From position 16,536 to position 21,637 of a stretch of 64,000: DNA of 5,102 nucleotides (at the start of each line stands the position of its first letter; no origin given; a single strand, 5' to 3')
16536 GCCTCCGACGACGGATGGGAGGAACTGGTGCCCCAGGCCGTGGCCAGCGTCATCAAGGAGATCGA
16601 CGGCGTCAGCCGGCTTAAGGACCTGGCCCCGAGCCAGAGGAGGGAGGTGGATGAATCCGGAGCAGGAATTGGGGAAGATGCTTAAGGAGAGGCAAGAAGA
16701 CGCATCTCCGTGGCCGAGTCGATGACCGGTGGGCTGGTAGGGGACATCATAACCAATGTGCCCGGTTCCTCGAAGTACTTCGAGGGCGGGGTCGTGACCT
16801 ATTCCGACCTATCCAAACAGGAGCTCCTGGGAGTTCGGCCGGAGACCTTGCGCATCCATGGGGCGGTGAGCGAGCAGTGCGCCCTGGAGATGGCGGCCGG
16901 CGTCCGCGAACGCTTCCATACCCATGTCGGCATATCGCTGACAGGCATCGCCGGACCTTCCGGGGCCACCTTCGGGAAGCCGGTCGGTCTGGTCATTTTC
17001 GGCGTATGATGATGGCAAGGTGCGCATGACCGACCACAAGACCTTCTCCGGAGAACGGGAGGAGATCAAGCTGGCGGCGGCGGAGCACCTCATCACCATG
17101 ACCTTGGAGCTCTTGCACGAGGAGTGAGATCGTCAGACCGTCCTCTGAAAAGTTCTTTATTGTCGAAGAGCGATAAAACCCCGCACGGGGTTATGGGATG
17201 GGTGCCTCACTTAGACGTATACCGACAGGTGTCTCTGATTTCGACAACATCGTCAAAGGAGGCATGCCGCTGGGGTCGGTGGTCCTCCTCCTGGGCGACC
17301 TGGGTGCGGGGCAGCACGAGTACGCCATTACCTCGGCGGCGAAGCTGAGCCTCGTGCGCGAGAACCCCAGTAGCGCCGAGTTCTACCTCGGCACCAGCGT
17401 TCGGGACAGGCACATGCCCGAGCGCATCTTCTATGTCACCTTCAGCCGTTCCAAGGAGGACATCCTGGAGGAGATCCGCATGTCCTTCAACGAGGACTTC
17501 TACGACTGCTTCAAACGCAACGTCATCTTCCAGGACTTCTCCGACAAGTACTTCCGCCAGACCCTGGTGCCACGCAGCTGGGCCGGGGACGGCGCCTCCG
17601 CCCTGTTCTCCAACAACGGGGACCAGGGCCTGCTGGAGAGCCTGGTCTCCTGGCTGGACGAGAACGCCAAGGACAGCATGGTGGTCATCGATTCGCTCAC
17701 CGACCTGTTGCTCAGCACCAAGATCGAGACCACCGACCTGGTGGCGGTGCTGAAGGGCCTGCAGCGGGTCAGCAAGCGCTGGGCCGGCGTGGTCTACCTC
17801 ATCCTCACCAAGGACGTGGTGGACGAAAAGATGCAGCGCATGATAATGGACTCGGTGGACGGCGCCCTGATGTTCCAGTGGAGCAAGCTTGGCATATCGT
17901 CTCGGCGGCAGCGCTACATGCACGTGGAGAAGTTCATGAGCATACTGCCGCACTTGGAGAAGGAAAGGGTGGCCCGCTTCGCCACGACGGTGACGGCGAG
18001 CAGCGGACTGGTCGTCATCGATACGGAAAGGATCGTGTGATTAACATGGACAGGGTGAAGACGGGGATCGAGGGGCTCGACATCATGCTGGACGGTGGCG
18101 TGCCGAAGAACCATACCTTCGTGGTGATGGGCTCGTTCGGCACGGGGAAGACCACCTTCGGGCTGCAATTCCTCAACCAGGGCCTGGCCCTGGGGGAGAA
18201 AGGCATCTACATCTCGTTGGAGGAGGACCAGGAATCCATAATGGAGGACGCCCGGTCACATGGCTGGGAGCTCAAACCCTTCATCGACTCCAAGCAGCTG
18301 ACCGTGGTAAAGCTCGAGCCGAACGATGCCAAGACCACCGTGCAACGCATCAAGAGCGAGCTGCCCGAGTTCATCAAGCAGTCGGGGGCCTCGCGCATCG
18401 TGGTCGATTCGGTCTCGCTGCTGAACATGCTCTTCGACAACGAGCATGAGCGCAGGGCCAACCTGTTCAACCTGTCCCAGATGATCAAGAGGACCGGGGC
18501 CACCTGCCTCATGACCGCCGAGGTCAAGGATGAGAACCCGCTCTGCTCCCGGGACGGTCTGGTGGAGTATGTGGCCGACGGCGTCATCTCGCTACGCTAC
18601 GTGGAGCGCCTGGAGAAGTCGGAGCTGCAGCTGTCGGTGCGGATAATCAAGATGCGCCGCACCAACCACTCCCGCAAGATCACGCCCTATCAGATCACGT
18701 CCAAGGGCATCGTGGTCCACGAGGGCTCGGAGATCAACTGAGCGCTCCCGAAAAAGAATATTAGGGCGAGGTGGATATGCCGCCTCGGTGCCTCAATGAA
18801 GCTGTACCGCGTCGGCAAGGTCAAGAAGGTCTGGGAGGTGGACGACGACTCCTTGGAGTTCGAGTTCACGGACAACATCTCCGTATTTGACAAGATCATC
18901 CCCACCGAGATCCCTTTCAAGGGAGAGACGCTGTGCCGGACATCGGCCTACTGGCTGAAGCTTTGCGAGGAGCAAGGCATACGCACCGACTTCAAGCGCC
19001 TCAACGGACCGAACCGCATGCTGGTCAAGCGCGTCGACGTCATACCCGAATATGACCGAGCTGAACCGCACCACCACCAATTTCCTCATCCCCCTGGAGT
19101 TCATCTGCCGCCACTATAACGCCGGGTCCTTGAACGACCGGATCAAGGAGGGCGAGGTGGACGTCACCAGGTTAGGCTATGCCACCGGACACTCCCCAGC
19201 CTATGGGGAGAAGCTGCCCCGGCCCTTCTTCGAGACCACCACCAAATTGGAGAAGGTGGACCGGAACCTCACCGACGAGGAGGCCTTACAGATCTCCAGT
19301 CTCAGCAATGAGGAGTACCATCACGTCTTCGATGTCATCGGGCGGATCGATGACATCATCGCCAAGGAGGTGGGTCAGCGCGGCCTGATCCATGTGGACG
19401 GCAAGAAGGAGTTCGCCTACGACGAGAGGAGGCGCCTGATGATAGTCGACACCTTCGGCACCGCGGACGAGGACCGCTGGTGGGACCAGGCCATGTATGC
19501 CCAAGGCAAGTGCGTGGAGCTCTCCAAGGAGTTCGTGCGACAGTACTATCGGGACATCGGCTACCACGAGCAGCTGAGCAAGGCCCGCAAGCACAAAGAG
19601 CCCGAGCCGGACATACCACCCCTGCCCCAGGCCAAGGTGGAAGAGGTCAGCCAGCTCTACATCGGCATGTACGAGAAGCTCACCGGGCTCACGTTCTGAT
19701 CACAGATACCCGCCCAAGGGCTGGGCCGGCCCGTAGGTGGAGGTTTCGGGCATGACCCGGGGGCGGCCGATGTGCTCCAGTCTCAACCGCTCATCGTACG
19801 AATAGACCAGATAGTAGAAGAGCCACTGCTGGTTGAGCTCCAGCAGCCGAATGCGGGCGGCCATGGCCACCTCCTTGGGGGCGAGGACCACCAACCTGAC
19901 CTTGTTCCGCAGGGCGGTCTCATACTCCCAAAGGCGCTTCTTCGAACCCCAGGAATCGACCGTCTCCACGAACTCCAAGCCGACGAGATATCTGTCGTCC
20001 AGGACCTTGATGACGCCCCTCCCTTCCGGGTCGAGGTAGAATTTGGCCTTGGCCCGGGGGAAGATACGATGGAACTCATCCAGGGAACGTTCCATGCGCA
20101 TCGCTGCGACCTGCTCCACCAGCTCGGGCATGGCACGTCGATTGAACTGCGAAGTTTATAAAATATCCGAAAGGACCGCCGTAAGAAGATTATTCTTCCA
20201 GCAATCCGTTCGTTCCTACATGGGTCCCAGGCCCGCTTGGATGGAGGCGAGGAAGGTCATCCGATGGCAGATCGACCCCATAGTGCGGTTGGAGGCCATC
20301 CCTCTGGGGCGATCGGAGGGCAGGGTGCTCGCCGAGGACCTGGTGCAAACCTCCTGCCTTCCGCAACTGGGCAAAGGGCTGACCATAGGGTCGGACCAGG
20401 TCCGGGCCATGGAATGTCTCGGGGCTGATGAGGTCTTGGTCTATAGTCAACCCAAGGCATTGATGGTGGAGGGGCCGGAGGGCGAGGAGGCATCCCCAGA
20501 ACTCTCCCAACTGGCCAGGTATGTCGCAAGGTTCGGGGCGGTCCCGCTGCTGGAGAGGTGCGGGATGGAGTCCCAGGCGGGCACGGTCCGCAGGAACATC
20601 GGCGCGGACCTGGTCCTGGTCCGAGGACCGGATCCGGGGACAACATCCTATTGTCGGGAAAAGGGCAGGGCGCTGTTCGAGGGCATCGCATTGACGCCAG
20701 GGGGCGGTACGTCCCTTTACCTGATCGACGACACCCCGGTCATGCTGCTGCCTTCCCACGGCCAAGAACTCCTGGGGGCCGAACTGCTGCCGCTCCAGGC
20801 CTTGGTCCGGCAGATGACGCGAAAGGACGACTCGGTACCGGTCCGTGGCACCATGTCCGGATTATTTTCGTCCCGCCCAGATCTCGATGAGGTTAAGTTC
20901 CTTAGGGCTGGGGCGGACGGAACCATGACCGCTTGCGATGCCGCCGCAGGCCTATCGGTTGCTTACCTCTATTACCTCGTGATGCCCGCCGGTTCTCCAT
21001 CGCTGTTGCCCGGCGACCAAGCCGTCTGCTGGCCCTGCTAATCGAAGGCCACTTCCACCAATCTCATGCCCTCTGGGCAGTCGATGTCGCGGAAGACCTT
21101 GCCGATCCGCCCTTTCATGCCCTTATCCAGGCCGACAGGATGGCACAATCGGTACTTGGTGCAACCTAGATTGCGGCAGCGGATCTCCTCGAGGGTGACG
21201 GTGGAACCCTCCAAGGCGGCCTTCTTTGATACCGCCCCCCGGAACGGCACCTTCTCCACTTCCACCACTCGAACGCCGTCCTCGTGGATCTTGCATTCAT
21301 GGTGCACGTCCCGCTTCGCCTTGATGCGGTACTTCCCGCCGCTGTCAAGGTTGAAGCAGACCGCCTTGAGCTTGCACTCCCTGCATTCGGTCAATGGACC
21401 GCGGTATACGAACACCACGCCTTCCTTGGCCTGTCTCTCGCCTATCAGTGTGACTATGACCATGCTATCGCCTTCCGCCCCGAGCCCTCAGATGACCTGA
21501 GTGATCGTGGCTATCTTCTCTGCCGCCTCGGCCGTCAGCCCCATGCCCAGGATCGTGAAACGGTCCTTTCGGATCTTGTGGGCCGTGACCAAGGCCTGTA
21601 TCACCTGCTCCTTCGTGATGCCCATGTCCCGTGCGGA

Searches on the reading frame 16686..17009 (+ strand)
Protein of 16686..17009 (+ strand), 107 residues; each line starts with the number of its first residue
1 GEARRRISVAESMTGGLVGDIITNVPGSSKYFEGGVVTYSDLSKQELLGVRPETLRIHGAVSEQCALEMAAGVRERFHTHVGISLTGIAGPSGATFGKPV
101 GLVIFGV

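Call 59: search_protein_families(library=pfam, proteins=[window:16686-17009:+], max_evalue=0.001)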
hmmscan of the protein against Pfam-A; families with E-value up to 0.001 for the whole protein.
window:16686-17009:+ (107 aa): 1 family
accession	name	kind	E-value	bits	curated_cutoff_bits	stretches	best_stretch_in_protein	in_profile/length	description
PF02464.23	CinA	-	8e-44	149.4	23.5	1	3-107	15-119/155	Competence-damaged protein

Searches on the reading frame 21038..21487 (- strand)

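Call 59: search_protein_families(library=pfam, proteins=[window:21038-21487:-], max_evalue=0.001)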
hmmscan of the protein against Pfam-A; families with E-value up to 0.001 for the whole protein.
window:21038-21487:- (149 aa): 1 family
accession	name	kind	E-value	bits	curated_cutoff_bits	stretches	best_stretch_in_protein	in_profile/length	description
PF03684.18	UPF0179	-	6e-45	153.1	25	1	12-147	2-139/140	Uncharacterised protein family (UPF0179)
